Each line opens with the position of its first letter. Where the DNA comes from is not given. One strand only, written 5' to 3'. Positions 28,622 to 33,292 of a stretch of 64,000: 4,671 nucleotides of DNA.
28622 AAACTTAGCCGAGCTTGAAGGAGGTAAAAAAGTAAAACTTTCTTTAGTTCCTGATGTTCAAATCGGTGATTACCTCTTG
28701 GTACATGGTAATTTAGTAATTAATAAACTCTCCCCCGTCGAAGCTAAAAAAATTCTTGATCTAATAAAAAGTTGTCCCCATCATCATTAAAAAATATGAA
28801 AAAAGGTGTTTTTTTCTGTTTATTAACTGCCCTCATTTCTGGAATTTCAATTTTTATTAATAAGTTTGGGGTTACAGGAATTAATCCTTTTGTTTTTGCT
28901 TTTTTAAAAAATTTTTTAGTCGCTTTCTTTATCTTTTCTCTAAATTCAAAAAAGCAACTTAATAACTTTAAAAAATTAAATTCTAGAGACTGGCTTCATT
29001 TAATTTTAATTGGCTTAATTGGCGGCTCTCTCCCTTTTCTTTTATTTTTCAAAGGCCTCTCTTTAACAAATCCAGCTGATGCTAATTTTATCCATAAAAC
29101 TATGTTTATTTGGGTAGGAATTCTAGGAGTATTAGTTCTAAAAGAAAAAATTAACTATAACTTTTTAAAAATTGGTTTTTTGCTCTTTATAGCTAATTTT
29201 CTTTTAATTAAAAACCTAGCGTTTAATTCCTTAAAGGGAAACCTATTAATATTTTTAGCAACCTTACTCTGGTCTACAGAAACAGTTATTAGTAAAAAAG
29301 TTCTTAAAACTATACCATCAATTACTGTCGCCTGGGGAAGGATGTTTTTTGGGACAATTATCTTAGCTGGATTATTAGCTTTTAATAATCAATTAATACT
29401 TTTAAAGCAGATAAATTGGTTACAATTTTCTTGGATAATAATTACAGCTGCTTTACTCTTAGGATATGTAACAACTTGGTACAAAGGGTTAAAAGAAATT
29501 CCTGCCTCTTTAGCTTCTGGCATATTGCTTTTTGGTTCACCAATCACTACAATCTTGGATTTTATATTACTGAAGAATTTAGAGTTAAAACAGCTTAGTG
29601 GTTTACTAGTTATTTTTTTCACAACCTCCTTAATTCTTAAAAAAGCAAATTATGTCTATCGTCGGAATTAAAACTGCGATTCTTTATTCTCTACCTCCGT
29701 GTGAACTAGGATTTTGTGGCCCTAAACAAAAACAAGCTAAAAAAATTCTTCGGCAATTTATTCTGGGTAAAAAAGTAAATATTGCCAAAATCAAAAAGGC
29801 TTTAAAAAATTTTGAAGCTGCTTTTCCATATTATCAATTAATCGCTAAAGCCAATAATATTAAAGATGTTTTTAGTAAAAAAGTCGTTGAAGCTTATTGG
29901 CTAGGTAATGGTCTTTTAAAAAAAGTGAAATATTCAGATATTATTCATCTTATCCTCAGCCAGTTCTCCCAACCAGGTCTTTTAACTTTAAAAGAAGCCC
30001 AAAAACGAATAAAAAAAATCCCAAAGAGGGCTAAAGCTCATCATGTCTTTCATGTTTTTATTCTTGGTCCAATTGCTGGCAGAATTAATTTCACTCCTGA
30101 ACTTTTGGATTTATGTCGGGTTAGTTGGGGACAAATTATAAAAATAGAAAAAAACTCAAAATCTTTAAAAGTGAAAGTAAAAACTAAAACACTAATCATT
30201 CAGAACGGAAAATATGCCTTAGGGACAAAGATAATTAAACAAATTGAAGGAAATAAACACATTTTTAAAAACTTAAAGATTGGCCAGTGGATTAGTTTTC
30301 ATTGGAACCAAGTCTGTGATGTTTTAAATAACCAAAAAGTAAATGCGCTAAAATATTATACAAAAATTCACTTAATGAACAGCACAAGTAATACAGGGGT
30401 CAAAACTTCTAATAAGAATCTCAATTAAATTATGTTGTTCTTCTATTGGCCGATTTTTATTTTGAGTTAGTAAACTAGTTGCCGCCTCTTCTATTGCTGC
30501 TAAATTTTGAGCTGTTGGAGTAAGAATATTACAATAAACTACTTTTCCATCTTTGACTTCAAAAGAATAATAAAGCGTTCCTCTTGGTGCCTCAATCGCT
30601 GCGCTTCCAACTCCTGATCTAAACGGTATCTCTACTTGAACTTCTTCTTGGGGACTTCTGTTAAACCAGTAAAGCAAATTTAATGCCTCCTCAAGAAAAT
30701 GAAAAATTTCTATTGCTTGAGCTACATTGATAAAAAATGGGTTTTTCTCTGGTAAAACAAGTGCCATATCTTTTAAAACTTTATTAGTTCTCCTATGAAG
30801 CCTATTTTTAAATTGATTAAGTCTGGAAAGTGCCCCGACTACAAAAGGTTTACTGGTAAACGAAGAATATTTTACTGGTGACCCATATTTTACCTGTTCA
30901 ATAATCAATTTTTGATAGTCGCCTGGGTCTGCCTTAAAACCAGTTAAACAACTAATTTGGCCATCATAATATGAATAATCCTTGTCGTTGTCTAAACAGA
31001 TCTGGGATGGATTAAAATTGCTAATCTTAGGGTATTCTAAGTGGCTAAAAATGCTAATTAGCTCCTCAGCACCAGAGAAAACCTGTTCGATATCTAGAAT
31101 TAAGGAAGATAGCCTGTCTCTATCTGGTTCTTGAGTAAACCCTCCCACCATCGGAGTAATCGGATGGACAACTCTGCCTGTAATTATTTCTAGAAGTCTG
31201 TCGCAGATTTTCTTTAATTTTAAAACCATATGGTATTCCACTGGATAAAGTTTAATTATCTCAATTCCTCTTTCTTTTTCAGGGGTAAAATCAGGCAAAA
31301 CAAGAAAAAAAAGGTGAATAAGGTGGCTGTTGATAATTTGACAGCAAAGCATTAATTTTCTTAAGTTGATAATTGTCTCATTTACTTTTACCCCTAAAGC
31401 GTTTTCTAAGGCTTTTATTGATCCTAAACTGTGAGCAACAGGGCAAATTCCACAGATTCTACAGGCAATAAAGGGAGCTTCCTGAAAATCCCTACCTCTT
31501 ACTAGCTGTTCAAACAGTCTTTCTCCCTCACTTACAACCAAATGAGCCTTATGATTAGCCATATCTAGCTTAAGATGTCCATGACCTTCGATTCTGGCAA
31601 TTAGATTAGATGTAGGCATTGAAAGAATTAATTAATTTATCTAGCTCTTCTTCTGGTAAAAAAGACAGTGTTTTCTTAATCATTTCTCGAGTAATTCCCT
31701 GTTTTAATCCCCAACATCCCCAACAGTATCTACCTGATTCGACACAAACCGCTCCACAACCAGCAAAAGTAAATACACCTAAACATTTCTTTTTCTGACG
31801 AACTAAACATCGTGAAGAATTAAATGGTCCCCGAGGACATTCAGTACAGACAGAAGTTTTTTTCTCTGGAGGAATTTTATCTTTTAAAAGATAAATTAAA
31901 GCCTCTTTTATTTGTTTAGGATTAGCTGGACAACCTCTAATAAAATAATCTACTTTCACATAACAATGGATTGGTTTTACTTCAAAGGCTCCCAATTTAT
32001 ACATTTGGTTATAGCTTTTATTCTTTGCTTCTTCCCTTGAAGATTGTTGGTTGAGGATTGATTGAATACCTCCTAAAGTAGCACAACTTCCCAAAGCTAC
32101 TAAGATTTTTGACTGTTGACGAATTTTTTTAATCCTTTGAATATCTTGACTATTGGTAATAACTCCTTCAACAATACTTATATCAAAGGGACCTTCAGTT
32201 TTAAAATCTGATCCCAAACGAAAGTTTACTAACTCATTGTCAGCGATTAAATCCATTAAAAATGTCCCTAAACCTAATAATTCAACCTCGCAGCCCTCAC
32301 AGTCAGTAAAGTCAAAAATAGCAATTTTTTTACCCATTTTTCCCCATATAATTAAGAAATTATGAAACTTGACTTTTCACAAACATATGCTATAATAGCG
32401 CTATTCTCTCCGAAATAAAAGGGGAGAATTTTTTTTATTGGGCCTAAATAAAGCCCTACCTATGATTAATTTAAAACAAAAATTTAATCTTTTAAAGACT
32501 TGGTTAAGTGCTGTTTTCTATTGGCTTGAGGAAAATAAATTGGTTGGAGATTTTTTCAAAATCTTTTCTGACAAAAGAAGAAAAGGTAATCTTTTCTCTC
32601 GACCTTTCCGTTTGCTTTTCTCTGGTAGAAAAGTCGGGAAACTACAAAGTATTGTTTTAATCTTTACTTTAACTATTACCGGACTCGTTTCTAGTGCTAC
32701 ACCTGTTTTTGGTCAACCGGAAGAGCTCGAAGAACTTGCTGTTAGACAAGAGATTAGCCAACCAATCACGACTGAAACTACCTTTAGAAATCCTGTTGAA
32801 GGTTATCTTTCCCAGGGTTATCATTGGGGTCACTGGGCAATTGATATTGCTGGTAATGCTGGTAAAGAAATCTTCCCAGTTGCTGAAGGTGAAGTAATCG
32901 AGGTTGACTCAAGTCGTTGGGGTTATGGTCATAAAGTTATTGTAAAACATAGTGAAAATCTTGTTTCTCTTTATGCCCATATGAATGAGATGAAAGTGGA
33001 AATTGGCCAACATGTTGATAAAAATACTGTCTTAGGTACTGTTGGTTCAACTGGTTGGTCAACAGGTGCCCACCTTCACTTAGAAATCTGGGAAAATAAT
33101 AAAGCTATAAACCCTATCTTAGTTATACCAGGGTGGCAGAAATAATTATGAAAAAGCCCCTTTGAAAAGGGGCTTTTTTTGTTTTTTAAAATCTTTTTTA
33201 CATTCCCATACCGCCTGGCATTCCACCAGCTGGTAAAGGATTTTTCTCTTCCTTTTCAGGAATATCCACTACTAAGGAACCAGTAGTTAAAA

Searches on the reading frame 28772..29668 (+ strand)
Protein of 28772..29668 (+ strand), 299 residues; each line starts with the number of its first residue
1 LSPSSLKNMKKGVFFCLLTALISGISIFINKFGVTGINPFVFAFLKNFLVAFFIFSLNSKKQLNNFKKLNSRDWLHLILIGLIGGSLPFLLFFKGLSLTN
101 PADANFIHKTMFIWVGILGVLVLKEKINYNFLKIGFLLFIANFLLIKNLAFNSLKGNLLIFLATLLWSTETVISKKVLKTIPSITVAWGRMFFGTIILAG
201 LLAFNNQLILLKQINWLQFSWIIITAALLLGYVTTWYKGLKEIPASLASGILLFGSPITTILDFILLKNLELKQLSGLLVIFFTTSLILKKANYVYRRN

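Call 31: search_protein_families(library=pfam, proteins=[window:28772-29668:+])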
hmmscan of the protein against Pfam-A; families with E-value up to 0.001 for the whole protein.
window:28772-29668:+ (299 aa): 1 family
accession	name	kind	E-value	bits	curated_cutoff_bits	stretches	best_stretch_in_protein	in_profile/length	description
PF00892.27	EamA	-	2.3e-35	122.3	28.2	2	11-144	2-132/135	EamA-like transporter family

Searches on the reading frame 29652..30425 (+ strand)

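Call 31: search_protein_families(library=pfam, proteins=[window:29652-30425:+])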
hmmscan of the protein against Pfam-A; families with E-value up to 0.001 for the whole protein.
window:29652-30425:+ (258 aa): 1 family
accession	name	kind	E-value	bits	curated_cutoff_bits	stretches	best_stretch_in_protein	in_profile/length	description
PF19927.4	DUF6390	-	5.9e-43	147.5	25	1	12-243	12-236/244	Family of unknown function (DUF6390)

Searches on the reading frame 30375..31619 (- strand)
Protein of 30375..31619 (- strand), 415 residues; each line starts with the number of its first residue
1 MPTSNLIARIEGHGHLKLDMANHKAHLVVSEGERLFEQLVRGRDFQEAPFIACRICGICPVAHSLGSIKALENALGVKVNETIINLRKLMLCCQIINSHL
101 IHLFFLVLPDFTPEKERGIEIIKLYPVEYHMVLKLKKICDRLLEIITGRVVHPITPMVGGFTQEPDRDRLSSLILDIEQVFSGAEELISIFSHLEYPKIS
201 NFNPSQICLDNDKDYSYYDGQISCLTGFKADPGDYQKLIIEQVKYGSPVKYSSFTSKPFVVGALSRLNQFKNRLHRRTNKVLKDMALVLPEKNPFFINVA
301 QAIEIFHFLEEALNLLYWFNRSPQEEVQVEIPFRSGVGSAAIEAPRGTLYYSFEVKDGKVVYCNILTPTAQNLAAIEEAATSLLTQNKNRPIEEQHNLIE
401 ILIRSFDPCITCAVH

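Call 31: search_protein_families(library=pfam, proteins=[window:30375-31619:-])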
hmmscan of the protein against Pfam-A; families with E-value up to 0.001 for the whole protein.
window:30375-31619:- (415 aa): 1 family
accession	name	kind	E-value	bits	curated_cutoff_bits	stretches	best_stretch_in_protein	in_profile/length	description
PF00374.24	NiFeSe_Hases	-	4.9e-34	118.6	25.8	2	34-111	1-78/508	Nickel-dependent hydrogenase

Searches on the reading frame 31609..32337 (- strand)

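Call 31: search_protein_families(library=pfam, proteins=[window:31609-32337:-])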
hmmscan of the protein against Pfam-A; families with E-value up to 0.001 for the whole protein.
window:31609-32337:- (243 aa): 1 family
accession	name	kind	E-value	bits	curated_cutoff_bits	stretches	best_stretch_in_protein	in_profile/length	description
PF01058.29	Oxidored_q6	-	9.9e-25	87.2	27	1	13-149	1-127/128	NADH ubiquinone oxidoreductase, 20 Kd subunit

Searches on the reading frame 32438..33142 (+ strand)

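Call 31: search_protein_families(library=pfam, proteins=[window:32438-33142:+])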
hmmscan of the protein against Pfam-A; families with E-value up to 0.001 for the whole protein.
window:32438-33142:+ (235 aa): 1 family
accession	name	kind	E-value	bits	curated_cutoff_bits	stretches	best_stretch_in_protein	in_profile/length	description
PF01551.29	Peptidase_M23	-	1.6e-27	96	28.7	1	132-226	3-96/96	Peptidase family M23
